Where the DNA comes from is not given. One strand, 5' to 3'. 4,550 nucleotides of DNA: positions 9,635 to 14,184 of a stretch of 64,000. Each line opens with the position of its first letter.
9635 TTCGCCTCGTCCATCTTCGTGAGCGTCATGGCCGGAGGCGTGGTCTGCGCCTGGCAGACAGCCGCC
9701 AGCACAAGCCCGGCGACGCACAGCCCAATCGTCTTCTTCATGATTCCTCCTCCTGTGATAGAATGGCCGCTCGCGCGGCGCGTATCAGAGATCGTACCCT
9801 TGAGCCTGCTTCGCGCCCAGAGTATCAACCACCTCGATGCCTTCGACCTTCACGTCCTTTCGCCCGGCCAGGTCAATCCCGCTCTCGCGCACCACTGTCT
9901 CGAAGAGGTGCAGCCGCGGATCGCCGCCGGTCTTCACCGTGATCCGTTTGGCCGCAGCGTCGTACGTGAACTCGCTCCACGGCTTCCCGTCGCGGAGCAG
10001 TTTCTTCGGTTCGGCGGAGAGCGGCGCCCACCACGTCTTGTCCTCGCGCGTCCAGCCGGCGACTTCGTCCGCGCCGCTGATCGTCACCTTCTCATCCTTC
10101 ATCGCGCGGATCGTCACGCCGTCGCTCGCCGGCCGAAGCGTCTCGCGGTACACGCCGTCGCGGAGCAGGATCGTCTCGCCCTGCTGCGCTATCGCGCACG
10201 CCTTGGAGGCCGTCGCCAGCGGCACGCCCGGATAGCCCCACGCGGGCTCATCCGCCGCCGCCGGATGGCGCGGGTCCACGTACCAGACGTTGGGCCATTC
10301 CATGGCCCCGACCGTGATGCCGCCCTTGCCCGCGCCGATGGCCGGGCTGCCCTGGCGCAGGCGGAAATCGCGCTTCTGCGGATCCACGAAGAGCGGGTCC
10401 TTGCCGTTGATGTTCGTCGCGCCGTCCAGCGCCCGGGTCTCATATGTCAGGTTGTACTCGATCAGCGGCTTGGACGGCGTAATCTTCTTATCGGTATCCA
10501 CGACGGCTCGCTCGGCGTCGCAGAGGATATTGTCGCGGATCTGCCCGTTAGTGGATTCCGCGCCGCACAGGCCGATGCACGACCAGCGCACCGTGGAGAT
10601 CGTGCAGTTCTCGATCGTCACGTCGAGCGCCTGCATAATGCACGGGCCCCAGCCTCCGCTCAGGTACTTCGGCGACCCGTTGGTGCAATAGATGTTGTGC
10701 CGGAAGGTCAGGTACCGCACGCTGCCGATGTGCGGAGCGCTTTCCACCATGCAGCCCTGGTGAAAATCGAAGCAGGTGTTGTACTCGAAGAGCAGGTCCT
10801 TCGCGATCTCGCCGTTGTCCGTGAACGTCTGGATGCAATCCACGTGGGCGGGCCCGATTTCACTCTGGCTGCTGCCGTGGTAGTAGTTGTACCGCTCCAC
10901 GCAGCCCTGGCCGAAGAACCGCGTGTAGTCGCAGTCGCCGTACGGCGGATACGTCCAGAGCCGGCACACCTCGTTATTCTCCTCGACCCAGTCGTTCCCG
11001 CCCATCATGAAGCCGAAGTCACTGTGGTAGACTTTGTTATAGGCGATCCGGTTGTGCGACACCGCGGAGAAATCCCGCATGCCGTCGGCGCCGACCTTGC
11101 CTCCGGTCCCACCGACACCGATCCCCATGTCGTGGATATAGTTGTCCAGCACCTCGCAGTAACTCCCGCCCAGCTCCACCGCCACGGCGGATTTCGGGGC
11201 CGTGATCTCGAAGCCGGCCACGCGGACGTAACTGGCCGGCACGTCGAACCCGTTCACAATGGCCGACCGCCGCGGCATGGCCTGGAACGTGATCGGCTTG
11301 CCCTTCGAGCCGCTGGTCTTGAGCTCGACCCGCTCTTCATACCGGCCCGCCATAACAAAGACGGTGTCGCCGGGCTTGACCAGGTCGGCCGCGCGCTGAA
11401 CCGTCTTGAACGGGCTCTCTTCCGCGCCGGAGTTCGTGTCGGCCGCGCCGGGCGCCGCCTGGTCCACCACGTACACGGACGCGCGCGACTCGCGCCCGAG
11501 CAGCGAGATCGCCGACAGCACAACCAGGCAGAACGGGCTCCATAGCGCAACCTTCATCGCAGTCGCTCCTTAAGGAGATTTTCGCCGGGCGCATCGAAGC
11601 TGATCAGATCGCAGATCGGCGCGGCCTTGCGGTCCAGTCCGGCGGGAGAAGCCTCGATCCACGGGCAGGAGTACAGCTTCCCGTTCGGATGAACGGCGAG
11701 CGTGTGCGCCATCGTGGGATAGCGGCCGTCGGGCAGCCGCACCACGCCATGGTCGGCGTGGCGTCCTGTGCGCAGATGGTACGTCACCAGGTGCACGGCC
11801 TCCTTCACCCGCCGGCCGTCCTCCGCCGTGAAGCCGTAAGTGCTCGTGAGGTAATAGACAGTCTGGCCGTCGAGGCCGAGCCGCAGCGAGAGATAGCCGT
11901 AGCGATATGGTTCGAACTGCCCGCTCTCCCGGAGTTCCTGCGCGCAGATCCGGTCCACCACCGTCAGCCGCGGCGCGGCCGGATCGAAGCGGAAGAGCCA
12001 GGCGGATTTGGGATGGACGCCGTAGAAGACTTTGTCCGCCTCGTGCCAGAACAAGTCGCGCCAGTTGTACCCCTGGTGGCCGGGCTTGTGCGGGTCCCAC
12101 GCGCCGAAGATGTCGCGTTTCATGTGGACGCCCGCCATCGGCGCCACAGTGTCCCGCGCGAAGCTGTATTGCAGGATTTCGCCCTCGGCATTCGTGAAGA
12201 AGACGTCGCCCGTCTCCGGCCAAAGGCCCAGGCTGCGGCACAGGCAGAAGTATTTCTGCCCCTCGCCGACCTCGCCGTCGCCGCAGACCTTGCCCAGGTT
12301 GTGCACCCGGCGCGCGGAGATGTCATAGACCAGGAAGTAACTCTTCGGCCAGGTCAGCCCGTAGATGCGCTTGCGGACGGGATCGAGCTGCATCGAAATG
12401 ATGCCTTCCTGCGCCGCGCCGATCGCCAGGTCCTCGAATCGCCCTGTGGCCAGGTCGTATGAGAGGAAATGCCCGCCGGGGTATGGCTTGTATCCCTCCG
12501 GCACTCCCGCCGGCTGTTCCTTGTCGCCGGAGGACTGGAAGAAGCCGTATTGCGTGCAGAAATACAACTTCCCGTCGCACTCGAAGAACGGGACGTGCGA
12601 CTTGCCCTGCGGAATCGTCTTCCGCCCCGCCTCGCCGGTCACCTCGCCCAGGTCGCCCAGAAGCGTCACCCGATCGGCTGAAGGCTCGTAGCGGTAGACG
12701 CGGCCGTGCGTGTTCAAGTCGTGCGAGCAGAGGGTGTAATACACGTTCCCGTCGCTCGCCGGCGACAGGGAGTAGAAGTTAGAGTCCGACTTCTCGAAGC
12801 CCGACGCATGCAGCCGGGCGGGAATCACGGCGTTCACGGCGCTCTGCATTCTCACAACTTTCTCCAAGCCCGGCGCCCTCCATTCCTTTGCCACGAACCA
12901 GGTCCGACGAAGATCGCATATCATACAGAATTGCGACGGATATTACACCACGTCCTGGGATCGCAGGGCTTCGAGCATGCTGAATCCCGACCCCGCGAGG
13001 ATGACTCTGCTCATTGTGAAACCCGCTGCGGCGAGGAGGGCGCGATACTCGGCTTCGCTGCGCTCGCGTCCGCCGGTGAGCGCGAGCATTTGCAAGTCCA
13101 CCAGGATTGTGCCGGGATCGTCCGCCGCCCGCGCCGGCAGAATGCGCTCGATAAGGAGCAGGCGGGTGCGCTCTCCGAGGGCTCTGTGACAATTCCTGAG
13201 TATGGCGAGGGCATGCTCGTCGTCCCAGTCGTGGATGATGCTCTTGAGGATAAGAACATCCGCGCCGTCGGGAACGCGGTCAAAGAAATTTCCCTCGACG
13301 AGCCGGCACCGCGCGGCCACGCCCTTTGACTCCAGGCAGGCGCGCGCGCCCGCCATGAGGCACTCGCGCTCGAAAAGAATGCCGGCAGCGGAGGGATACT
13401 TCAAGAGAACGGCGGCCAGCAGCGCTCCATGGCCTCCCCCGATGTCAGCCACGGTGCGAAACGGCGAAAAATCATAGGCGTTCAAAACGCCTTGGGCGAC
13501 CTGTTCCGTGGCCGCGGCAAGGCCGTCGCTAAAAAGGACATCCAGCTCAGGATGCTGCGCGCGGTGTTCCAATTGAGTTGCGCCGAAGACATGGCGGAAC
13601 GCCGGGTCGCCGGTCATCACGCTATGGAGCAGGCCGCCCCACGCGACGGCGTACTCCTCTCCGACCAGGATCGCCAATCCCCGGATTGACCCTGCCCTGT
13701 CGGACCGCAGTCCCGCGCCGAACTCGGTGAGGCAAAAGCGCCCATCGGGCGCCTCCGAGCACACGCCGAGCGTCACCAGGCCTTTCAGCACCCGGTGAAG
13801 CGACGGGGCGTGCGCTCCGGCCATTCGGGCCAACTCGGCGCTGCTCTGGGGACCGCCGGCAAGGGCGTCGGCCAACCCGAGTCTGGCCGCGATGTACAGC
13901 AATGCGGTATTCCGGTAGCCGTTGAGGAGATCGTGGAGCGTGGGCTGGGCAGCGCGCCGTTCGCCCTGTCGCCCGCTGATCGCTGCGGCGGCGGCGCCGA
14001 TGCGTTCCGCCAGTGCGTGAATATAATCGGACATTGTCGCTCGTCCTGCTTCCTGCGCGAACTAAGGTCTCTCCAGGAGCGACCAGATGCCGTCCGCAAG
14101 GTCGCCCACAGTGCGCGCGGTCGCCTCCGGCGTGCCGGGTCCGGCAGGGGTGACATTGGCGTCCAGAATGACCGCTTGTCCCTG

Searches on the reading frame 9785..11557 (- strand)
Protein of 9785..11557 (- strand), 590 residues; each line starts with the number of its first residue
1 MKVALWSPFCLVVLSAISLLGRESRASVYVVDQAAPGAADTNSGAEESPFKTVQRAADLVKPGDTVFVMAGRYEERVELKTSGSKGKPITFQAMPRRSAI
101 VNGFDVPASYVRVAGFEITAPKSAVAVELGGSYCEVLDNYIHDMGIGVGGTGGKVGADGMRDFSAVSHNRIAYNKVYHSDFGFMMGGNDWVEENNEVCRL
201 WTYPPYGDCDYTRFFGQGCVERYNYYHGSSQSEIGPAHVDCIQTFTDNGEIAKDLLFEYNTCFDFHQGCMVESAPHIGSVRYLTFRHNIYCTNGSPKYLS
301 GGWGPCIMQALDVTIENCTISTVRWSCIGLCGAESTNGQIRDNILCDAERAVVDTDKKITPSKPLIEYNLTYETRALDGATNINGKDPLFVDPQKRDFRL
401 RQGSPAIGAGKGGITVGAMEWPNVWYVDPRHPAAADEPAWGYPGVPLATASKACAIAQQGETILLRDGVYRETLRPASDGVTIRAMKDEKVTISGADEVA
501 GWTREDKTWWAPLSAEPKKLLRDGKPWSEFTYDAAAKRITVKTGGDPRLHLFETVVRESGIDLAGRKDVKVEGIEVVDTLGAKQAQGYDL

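Call 12: search_protein_families(library=pfam, proteins=[window:9785-11557:-], max_evalue=0.001)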
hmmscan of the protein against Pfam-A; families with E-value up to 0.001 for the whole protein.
window:9785-11557:- (590 aa): 2 families
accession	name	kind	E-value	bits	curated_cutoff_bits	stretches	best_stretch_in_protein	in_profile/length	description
PF07602.17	DUF1565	-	2.1e-09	37.5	20.3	1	39-76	4-41/257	Protein of unknown function (DUF1565)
PF13229.12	Beta_helix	-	4.1e-05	23.7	25.9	0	257-353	36-119/158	Right handed beta helix region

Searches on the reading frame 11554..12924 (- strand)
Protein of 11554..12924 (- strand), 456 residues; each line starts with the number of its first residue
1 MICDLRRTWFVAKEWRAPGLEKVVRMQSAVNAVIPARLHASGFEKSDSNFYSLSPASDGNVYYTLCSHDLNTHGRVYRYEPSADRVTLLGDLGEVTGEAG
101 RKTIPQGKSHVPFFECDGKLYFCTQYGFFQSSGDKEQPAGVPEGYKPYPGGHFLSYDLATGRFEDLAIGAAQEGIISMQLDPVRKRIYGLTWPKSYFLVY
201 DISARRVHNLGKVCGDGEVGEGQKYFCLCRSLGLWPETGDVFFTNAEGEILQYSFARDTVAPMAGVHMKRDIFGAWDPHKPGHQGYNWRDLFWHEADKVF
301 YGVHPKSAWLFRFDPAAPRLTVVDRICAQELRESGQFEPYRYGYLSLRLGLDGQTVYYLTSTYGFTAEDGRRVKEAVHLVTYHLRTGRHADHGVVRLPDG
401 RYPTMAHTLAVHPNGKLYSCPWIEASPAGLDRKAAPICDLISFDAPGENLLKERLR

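Call 12: search_protein_families(library=pfam, proteins=[window:11554-12924:-], max_evalue=0.001)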
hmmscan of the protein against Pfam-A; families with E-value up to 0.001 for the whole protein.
window:11554-12924:- (456 aa): 0 families

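Call 17: search_protein_families(library=pfam, proteins=[window:11554-12924:-], max_evalue=1)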
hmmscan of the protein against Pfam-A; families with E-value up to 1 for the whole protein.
window:11554-12924:- (456 aa): 0 families

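Call 97: search_solved_structures(query=window:11554-12924:-, max_evalue=1)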
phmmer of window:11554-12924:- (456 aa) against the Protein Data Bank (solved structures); distinct sequences matched with E-value up to 1: 0.

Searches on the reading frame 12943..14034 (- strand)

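Call 12: search_protein_families(library=pfam, proteins=[window:12943-14034:-], max_evalue=0.001)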
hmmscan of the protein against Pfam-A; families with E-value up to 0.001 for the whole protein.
window:12943-14034:- (363 aa): 4 families
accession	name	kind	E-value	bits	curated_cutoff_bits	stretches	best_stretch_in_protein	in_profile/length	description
PF00891.24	Methyltransf_2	-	6.6e-50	169.8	22.3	1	132-339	1-209/210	O-methyltransferase domain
PF08100.18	Dimerisation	-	1.6e-10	41.1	25.6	1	28-104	4-85/93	O-methyltransferase dimerisation domain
PF25213.1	HVO_A0261_N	-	8.1e-06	26.1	35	1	45-107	7-68/86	HVO_A0261 N-terminal domain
PF08242.18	Methyltransf_12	-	0.00032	21.8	30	1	197-289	2-95/98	Methyltransferase domain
